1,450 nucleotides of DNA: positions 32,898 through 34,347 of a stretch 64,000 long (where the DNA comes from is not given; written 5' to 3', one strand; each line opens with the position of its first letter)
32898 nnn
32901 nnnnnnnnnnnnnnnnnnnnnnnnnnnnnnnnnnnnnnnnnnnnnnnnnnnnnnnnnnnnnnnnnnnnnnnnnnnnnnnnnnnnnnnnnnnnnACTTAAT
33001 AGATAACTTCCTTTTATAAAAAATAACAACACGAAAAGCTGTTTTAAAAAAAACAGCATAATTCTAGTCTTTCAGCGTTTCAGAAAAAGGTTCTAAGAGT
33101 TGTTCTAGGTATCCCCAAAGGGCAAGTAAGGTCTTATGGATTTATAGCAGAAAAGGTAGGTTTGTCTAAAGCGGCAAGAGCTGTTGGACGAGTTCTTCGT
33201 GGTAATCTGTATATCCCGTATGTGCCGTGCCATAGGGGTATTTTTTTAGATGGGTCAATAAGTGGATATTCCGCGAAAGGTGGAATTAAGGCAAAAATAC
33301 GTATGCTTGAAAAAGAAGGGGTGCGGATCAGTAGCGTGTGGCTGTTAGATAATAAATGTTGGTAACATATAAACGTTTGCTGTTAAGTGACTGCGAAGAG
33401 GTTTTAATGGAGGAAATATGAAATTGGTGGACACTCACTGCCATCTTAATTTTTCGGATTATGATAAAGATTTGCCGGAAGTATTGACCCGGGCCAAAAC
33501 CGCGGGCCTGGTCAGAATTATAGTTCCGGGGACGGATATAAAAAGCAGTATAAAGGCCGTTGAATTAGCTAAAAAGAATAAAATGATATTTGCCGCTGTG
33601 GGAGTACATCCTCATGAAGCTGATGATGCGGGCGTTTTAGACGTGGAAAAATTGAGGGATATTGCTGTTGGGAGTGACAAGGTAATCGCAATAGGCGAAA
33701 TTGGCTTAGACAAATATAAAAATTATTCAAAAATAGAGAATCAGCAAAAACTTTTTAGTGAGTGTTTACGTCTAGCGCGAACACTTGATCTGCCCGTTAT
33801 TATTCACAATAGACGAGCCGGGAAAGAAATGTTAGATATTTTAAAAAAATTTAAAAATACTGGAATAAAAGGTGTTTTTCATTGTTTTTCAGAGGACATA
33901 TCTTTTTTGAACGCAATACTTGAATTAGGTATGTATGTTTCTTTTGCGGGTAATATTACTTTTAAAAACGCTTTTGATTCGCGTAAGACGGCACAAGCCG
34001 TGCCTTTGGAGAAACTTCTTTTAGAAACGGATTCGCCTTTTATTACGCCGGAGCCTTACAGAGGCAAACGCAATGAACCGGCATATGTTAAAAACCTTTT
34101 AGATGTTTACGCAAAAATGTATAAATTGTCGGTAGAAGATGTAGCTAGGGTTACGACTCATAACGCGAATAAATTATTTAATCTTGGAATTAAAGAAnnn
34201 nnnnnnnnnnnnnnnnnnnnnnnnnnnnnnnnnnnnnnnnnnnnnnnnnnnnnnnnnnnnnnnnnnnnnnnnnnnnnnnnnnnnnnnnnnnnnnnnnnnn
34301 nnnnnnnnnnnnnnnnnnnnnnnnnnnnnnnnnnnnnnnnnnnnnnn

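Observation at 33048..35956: Ogt remnant - TatD::radical-SAM fusion - CPBP protease neighbourhood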

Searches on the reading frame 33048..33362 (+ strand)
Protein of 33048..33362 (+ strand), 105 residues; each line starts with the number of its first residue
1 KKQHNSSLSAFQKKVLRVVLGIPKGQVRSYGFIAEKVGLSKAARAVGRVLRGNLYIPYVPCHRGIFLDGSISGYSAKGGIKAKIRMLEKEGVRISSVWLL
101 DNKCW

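Call 9: search_protein_families(library=pfam, proteins=[window:33048-33362:+], max_evalue=0.01)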
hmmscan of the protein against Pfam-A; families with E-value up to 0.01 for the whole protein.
seq(105 aa): 1 family
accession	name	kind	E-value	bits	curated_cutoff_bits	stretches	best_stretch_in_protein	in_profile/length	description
PF01035.26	DNA_binding_1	-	2.9e-24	85.1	27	1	10-92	1-81/81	6-O-methylguanine DNA methyltransferase, DNA binding domain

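Call 10: search_protein_families(library=ncbifam, proteins=[window:33048-33362:+], max_evalue=0.01)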
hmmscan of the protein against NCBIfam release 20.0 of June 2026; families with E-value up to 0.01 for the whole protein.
seq(105 aa): 5 families
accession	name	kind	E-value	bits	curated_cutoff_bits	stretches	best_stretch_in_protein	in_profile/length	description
TIGR00589.1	ogt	superfamily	3.2e-19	68.7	46.4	1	10-90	2-80/80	methylated-DNA--[protein]-cysteine S-methyltransferase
NF007626.0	PRK10286.1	equivalog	2e-14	54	192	1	9-92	87-168/171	methylated-DNA--[protein]-cysteine S-methyltransferase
NF011964.0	PRK15435.1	equivalog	8.5e-14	51.3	345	1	9-90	269-348/354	bifunctional DNA-binding transcriptional regulator/O6-methylguanine-DNA methyltransferase Ada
NF003022.0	PRK03887.1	equivalog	6.9e-08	32.5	164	1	7-93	89-171/175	methylated-DNA--protein-cysteine methyltransferase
NF041132.1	DNA_protcyst_Mta_Thcoc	equivalog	7.1e-08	32.5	250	1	7-90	89-168/169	methylated-DNA--protein-cysteine methyltransferase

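Call 51: search_protein_families(library=pfam, proteins=[window:33072-33362:+], max_evalue=0.001)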
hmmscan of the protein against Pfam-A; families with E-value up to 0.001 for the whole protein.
seq(97 aa): 1 family
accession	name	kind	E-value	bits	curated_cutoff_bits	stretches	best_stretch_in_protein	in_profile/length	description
PF01035.26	DNA_binding_1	-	2.2e-24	85.5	27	1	2-84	1-81/81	6-O-methylguanine DNA methyltransferase, DNA binding domain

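Call 71: search_protein_families(library=padloc, proteins=[window:33072-33362:+], max_evalue=0.001)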
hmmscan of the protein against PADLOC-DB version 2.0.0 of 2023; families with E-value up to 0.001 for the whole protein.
seq(97 aa): 0 families

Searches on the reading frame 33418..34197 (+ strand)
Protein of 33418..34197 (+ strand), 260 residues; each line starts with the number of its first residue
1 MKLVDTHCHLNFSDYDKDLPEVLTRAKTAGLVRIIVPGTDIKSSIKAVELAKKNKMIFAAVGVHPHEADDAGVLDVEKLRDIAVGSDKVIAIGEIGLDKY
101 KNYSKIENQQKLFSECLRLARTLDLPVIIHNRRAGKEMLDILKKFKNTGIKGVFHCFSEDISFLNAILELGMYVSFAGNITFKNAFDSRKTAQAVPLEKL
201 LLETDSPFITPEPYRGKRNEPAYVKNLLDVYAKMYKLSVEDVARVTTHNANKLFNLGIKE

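Call 29: search_solved_structures(query=window:33418-34197:+, max_evalue=1e-10)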
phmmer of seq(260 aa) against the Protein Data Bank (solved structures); distinct sequences matched with E-value up to 1e-10: 14.
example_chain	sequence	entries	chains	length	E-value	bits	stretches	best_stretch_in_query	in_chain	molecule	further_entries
2gzx_A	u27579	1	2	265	6.2e-56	192.8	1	3-257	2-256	putative TatD related DNase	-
6l25_A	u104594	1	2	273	9e-56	192.3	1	3-257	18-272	Deoxyribonuclease YcfH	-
1yix_A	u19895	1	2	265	3e-53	184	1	2-256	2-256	deoxyribonuclease ycfH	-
1j6o_A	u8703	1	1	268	5.6e-50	173.3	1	3-256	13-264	TatD-related deoxyribonuclease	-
1zzm_A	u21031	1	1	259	1.8e-40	142.2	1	2-256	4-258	putative deoxyribonuclease yjjV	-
1xwy_A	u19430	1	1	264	1.1e-33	120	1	3-256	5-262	Deoxyribonuclease tatD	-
4p5u_A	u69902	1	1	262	1.3e-33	119.7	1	5-257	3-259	Tat-linked quality control protein TatD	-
4pe8_A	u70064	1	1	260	1.9e-33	119.2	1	5-256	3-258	Tat-linked quality control protein TatD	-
3rcm_A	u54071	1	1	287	2.6e-30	108.9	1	1-256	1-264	TatD family hydrolase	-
2y1h_A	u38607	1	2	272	3.2e-30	108.7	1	3-254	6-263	PUTATIVE DEOXYRIBONUCLEASE TATDN3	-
8efg_A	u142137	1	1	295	4.3e-24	88.6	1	14-209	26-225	Deoxyribonuclease TATDN1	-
2xio_A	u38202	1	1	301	1.2e-23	87.2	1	14-209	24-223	PUTATIVE DEOXYRIBONUCLEASE TATDN1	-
3ipw_A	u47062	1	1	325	5.1e-18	68.7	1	15-209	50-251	Hydrolase TatD family protein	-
9xsn_A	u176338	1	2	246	7.6e-13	51.8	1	2-232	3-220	Hydrolase TatD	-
